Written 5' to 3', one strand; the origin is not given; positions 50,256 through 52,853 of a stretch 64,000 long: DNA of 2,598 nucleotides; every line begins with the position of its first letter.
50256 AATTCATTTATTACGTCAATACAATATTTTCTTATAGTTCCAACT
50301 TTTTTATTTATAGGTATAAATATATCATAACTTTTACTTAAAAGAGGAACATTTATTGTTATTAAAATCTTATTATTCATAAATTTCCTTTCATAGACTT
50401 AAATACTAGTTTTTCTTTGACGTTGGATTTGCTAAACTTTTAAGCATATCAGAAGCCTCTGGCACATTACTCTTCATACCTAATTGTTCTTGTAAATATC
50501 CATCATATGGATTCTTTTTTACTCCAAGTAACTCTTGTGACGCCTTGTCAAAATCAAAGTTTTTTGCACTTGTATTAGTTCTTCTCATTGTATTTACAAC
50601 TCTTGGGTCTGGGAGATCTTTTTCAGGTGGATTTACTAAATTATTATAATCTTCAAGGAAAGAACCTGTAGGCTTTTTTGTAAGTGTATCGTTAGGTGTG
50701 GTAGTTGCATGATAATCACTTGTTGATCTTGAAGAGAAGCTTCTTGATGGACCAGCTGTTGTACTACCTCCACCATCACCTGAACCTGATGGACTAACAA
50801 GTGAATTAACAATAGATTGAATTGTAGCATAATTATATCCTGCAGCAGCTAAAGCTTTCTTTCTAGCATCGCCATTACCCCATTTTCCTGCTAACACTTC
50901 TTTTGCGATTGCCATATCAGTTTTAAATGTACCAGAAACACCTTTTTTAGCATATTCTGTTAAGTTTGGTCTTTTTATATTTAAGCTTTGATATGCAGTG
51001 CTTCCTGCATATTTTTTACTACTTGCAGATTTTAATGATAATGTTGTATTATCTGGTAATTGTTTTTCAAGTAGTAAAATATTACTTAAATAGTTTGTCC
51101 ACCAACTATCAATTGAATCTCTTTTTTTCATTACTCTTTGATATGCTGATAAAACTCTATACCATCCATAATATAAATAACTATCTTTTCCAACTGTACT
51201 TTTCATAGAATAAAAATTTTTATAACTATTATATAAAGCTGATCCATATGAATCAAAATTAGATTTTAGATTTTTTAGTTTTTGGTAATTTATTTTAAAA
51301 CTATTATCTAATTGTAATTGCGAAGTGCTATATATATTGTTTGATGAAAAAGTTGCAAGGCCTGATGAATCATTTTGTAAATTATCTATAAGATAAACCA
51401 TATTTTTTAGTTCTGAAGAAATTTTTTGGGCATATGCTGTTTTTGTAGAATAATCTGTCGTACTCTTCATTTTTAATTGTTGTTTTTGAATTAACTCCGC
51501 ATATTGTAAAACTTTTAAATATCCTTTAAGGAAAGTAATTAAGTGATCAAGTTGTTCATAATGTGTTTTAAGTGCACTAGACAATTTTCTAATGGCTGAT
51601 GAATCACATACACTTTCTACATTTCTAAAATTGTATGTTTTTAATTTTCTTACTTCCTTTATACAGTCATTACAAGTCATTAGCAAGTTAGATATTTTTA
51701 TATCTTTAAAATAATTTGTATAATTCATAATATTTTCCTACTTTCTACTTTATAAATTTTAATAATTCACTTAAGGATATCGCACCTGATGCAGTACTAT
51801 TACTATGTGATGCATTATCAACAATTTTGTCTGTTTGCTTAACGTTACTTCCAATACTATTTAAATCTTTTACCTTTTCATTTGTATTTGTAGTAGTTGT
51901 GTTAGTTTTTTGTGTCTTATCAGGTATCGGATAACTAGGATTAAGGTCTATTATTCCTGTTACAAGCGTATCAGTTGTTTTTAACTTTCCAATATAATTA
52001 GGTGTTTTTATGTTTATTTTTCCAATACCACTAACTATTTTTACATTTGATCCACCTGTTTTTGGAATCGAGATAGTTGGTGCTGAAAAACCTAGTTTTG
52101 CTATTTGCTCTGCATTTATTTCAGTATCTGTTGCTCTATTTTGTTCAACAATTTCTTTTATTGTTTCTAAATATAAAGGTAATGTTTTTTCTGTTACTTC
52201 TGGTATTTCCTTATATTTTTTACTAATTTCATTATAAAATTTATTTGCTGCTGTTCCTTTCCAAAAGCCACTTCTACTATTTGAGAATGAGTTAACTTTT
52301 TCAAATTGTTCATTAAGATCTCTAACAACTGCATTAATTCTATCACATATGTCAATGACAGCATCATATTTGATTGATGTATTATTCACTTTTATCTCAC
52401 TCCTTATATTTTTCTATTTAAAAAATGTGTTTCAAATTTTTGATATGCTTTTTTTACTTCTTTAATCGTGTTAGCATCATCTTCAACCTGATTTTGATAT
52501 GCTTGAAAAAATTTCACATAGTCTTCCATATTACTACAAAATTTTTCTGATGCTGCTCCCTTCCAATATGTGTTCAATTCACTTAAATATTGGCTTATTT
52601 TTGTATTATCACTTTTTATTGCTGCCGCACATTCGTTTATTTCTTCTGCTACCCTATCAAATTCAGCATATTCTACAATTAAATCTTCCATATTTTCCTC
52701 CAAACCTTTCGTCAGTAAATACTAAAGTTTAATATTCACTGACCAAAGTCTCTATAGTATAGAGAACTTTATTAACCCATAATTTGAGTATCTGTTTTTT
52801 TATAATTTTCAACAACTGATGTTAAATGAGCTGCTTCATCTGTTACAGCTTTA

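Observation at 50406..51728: Soluble protein with a Cpl-7 (CW_7) peptidoglycan-binding repeat embedded in the T7SS operon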

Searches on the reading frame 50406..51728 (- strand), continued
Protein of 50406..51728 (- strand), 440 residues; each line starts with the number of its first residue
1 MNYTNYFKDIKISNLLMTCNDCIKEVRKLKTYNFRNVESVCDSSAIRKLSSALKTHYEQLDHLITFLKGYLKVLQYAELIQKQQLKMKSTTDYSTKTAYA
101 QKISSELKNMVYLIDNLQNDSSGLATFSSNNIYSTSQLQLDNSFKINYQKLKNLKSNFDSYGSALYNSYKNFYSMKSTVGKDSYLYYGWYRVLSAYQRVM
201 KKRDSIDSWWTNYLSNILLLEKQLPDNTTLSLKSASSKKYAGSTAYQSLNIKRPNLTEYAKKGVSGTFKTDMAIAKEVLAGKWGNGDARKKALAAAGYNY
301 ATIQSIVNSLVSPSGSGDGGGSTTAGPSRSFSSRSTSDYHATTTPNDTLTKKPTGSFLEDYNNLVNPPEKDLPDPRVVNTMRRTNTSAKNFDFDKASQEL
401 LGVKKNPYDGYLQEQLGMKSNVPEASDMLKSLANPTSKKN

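Call 22: search_protein_families(library=pfam, alignment_id=A4, max_evalue=0.001)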
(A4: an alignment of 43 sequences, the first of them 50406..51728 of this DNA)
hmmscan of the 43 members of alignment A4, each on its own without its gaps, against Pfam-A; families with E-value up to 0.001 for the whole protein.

A. member 1, window:50406-51728:- (440 aa): 1 family
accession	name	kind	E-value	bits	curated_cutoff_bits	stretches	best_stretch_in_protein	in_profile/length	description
PF08230.16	CW_7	-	5e-18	65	25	1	273-311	2-40/40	CW_7 repeat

B. families by the number of members that match (of 43 scanned): 8 families
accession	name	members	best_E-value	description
PF08230.16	CW_7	3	3.8e-18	CW_7 repeat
PF01476.26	LysM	1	3.4e-15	LysM domain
PF05859.17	Mis12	1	1.3e-06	Mis12 protein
PF06013.18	WXG100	1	0.00012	Proteins of 100 residues with WXG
PF23067.1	MG280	1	0.0003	Uncharacterised protein MG280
PF23473.1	LysM3_LYK4_5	1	0.00043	LYK4/5 LysM3 domain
PF10779.14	XhlA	1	0.00087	Haemolysin XhlA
PF08581.15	Tup_N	1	0.00096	Tup N-terminal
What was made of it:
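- Only 3 of 43 family clusters carry CW_7 and 1 carries LysM (call 22), so wall binding is not the family's core function. Peptidoglycan-binding modules recur (CW_7, LysM; call 22). Most family members lack any wall-binding module (call 22).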

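Call 31: list_cluster_members(proteins=[window:50406-51728:-, window:43437-45422:-, window:45490-50103:-, P0010, P0022])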
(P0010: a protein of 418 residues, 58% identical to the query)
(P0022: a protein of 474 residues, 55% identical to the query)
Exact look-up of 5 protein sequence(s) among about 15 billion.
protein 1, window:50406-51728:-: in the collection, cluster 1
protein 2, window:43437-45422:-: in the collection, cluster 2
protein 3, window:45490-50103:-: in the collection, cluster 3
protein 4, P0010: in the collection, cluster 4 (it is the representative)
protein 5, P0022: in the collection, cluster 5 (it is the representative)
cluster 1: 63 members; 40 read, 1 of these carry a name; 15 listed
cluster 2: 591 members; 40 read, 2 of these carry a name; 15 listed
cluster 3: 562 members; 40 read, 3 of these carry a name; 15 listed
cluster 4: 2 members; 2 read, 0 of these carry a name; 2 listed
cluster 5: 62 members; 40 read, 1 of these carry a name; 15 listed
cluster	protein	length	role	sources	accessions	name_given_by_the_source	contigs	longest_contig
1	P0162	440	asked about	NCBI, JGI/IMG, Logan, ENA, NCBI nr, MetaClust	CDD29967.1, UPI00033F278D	glycosyl hydrolase family 25 [Clostridium sp. CAG:433] | status=active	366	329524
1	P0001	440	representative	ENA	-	-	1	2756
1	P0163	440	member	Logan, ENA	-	-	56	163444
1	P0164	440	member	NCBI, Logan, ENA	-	-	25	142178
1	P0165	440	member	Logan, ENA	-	-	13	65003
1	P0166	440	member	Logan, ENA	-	-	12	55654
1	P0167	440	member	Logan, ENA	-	-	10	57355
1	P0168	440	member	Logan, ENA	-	-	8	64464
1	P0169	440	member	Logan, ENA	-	-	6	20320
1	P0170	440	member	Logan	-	-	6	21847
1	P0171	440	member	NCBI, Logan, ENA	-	-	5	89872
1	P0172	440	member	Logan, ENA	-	-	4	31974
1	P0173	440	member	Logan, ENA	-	-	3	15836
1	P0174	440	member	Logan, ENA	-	-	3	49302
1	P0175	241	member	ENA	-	-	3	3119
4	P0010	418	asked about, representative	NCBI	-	-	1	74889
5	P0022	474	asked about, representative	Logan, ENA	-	-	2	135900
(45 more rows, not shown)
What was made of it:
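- On Glycosyl hydrolase family 25 (NCBI name of CDD29967.1): The database name is a mis-annotation (call 31).
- NCBI names CDD29967.1 'glycosyl hydrolase family 25' (call 31).
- Tried and rejected: Taxonomy came from cluster metadata instead (call 31).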

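Call 32: find_encoding_contigs(protein=P0022, flank=10000, max_places=1)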
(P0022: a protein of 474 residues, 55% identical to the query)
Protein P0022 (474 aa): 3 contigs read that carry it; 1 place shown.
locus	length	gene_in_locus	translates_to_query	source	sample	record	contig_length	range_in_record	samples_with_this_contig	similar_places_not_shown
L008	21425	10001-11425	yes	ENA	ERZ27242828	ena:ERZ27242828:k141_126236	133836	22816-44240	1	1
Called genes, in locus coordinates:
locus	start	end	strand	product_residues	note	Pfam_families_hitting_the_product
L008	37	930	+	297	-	PF02645:DegV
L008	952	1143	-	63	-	-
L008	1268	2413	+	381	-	PF01098:FTSW_RODA_SPOVE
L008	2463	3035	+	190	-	PF10531:SLBB, PF22461:SLBB_2 (weak), PF12836:HHH_3, PF00633:HHH (faint), PF03934:T2SSK (faint)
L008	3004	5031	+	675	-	PF13567:DUF4131, PF03772:Competence, PF00753:Lactamase_B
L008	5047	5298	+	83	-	PF02498:Bro-N (weak)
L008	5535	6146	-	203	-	PF01726:LexA_DNA_bind, PF00717:Peptidase_S24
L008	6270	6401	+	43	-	-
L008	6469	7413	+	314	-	PF00535:Glycos_transf_2, PF10111:Glyco_tranf_2_2, PF13641:Glyco_tranf_2_3 (faint)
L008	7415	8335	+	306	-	PF00535:Glycos_transf_2, PF10111:Glyco_tranf_2_2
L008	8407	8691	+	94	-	PF06013:WXG100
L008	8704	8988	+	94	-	PF06013:WXG100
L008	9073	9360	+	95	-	PF06013:WXG100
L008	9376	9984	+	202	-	-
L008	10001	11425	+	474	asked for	PF08230:CW_7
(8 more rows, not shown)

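Call 33: find_encoding_contigs(protein=P0006, flank=10000, max_places=1)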
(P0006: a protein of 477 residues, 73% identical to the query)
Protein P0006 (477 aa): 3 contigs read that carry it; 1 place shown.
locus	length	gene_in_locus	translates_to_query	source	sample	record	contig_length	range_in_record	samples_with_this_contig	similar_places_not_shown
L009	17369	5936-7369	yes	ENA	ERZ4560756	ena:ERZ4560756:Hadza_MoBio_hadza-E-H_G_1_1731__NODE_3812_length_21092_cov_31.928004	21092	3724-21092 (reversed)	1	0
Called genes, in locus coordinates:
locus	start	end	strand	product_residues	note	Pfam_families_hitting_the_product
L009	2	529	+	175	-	?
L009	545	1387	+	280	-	PF02498:Bro-N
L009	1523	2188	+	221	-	PF00882:Zn_dep_PLPC (weak)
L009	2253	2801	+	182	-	PF00753:Lactamase_B (weak)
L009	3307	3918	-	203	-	PF01726:LexA_DNA_bind, PF00717:Peptidase_S24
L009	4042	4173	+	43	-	-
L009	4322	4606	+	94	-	PF06013:WXG100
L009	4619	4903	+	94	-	PF06013:WXG100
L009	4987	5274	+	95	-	PF06013:WXG100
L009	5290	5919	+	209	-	-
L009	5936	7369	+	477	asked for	PF08230:CW_7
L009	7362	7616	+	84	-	-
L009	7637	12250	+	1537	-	PF01580:FtsK_SpoIIIE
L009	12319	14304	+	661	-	PF00456:Transketolase_N, PF02779:Transket_pyr, PF22613:Transketolase_C_1, PF02780:Transketolase_C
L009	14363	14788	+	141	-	PF10747:SirA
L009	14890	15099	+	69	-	PF03672:UPF0154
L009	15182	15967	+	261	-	PF13367:PrsW-protease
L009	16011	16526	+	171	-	PF00702:Hydrolase, PF09419:PGP_phosphatase (faint), PF13419:HAD_2 (faint), PF13242:Hydrolase_like (weak)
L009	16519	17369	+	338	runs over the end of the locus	PF02421:FeoB_N (faint), PF00350:Dynamin_N (faint), PF08477:Roc (faint), PF03193:RsgA_GTPase, PF01926:MMR_HSR1, PF21516:YqeH-like_C (faint)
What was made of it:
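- Tried and rejected: Glycosylation of the Ser/Thr-rich tails by the two upstream GT2 enzymes: considered, but locus L009 lacks those genes (call 33), so they are not an obligatory part of the system.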

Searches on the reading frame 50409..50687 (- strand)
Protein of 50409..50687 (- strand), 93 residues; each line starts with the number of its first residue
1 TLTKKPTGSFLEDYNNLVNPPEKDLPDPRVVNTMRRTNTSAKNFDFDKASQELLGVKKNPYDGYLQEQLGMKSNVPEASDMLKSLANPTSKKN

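Call 81: find_homologous_proteins(query=window:50409-50687:-, max_evalue=0.01)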
Query window:50409-50687:-: no candidate shares three 5-residue words with the query. No homologue found.

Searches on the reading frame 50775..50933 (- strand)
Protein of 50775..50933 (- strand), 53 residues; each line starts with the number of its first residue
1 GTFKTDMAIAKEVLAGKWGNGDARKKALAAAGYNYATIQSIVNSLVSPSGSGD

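Call 67: search_solved_structures(query=window:50775-50933:-, max_evalue=0.01, show_alignments=2)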
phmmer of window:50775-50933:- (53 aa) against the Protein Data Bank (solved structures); distinct sequences matched with E-value up to 0.01: 2.
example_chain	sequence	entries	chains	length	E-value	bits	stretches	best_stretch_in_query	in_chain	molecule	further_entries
5i8l_A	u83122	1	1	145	5.2e-21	76.2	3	2-47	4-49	Lysozyme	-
4cvd_A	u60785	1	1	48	2.9e-06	30.5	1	8-47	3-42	LYSOZYME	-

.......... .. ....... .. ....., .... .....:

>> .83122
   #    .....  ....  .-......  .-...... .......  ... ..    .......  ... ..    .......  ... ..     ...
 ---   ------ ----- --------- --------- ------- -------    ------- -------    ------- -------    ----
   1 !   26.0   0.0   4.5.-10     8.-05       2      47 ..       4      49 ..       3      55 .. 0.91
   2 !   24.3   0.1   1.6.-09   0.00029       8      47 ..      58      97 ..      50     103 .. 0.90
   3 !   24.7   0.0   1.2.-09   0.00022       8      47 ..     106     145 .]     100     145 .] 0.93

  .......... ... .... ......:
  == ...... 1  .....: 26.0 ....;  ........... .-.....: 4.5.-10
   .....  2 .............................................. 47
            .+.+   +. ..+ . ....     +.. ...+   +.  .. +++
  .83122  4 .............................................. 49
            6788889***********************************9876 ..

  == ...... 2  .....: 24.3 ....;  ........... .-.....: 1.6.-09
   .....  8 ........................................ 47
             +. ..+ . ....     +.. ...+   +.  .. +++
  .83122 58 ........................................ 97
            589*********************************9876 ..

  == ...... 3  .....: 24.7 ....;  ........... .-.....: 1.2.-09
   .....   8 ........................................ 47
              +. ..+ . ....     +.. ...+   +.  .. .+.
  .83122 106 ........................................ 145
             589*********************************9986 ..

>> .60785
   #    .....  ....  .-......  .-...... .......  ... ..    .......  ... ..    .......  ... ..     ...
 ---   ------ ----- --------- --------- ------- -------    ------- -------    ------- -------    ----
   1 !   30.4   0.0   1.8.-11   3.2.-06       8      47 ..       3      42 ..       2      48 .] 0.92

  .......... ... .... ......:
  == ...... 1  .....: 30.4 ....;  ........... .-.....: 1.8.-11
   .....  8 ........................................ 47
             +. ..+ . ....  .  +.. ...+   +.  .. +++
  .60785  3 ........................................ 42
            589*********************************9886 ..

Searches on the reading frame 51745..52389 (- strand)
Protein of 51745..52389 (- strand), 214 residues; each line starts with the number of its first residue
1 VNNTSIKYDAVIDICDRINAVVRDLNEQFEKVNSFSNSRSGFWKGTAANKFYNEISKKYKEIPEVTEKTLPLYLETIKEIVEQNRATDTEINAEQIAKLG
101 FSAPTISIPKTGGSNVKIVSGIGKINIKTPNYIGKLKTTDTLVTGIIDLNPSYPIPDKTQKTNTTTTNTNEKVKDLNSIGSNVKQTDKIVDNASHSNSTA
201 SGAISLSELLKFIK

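Call 3: search_protein_families(library=pfam, proteins=[window:51745-52389:-], max_evalue=1)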
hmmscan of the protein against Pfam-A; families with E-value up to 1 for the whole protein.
window:51745-52389:- (214 aa): 6 families
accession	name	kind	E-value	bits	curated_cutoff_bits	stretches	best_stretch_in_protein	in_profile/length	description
PF06103.16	DUF948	-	8.8e-05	23.1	37.2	1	158-191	52-85/89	Bacterial protein of unknown function (DUF948)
PF14523.12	Syntaxin_2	-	0.0086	16.5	26.5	1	157-187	41-72/134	Syntaxin-like protein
PF06013.18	WXG100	-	0.019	15.6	27.3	1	5-62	3-60/86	Proteins of 100 residues with WXG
PF25696.1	Phage_Gp168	-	0.03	14.9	27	1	47-91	4-49/59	Bacteriophage beta-clamp binding protein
PF20663.3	COG4_N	-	0.054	14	27.3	1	158-195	24-61/107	Conserved oligomeric Golgi complex subunit 4, N-terminal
PF10046.14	BLOC1_2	-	0.38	11.6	33.4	0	2-36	30-64/96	Biogenesis of lysosome-related organelles complex-1 subunit 2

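Call 6: search_protein_families(library=ncbifam, proteins=[window:51745-52389:-], max_evalue=0.01)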
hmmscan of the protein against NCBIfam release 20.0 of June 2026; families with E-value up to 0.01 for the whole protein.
window:51745-52389:- (214 aa): 2 families
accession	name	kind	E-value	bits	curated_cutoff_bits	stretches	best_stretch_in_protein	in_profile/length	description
TIGR03930.1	WXG100_ESAT6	subfamily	0.0044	17.2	44.85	0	5-64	3-62/90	WXG100 family type VII secretion target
TIGR01933.1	hflK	equivalog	0.0057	16.1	159.4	1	50-86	210-244/261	FtsH protease activity modulator HflK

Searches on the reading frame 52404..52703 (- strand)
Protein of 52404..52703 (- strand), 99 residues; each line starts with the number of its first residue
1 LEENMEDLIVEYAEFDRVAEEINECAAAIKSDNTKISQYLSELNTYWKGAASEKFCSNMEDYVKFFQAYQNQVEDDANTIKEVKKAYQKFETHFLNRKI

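Call 3: search_protein_families(library=pfam, proteins=[window:52404-52703:-], max_evalue=1)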
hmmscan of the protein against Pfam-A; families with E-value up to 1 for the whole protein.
window:52404-52703:- (99 aa): 15 families
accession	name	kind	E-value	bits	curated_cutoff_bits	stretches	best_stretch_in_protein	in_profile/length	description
PF06013.18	WXG100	-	8.2e-11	42.5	27.3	1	10-91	4-85/86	Proteins of 100 residues with WXG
PF00823.25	PPE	-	3.6e-06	27.5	26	1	19-89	27-98/165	PPE family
PF11328.14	DUF3130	-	8.8e-05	23.1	25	1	30-91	17-81/89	Protein of unknown function (DUF3130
PF11727.13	ISG65-75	-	0.0068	16.1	25.1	1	16-88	53-127/281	Invariant surface glycoprotein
PF04108.17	ATG17_like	-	0.019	14.9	43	1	13-92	211-303/355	Autophagy protein ATG17-like domain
PF07361.16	Cytochrom_B562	-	0.043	14.9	30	1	28-89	17-89/102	Cytochrome b562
PF00435.27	Spectrin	-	0.044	14.7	29.9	0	6-48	48-90/105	Spectrin repeat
PF04253.20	TFR_dimer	-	0.053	13.9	27.1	0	51-98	9-61/121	Transferrin receptor-like dimerisation domain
PF10018.14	Med4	-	0.058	13.5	26.9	1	3-48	12-57/190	Vitamin-D-receptor interacting Mediator subunit 4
PF01471.23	PG_binding_1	-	0.07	13.8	23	1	36-72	8-43/57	Putative peptidoglycan binding domain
PF17279.8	DUF5344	-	0.073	14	27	1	16-91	9-81/87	Family of unknown function (DUF5344)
PF10157.14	BORCS6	-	0.15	12.7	35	1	16-89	17-89/101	BLOC-1-related complex sub-unit 6 C-terminal helix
PF19191.5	HEF_HK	-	0.32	12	24.1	0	55-94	16-55/67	HEF_HK domain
PF14131.11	DUF4298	-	0.42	11.2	27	1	57-93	2-38/87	Domain of unknown function (DUF4298)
PF09763.15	Sec3_CC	-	0.94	9.8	27.1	0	3-46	18-61/133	Exocyst complex component Sec3, coiled-coil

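Call 6: search_protein_families(library=ncbifam, proteins=[window:52404-52703:-], max_evalue=0.01)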
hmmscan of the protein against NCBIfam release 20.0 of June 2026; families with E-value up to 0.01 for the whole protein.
window:52404-52703:- (99 aa): 3 families
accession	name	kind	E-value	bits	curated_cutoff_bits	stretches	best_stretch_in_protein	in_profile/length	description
TIGR03930.1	WXG100_ESAT6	subfamily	4.6e-10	39.6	44.85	1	10-91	4-85/90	WXG100 family type VII secretion target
NF035934.1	ESAT6_2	subfamily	4.1e-08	33.3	100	1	7-94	2-89/96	pore-forming ESAT-6 family protein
TIGR04197.1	T7SS_SACOL2603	subfamily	0.0015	19.1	26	1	20-89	6-76/85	TIGR04197 family type VII secretion effector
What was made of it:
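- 52404..52691 (-): WXG3: third WXG100 gene, the variable one, with a weak DUF3130/TIGR04197 (Lap-type) signal. Candidate partner of p440. PF06013 E=8e-11, DUF3130 E=9e-5, TIGR04197 E=0.0015 (calls 3, 6).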
